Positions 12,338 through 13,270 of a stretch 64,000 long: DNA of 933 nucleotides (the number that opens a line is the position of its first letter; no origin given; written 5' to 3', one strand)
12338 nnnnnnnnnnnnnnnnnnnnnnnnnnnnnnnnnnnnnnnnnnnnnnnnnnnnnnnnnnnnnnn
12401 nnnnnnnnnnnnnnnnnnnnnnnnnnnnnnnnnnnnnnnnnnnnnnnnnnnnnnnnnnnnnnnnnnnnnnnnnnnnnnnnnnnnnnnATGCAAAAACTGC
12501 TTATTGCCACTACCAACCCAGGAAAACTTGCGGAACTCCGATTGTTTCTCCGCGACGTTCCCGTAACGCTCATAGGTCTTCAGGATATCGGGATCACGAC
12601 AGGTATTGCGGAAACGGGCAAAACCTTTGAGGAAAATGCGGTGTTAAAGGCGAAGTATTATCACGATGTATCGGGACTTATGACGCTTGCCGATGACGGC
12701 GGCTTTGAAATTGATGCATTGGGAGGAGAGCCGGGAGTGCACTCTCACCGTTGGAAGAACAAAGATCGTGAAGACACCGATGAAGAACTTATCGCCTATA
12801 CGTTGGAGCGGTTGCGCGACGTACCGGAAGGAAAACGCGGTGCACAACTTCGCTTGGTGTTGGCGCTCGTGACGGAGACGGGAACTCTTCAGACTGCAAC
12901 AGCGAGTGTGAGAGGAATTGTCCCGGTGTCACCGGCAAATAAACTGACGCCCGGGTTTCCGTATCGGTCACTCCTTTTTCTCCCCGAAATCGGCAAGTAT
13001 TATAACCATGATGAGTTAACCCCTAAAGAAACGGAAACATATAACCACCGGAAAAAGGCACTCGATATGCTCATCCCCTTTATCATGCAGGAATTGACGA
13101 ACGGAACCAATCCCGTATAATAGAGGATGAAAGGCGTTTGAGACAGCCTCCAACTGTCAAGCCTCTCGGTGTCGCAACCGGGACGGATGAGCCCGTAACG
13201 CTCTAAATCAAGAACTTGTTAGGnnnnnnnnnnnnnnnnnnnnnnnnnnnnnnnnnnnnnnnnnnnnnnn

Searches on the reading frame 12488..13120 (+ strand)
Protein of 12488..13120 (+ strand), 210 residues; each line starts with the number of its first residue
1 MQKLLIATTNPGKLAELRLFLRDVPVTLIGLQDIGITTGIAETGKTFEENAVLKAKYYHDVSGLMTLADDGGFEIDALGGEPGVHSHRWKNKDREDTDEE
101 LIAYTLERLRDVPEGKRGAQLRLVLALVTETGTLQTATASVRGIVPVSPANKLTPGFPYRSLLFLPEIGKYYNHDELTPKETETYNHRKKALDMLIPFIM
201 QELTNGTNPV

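Call 24: search_protein_families(library=pfam, proteins=[window:12488-13120:+], max_evalue=0.0001)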
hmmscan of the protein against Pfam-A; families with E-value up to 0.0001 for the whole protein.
window:12488-13120:+ (210 aa): 1 family
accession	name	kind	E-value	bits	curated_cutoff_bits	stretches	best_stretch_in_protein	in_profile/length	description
PF01725.21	Ham1p_like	-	7.6e-36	124.2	22.5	1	4-197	1-185/186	Ham1 family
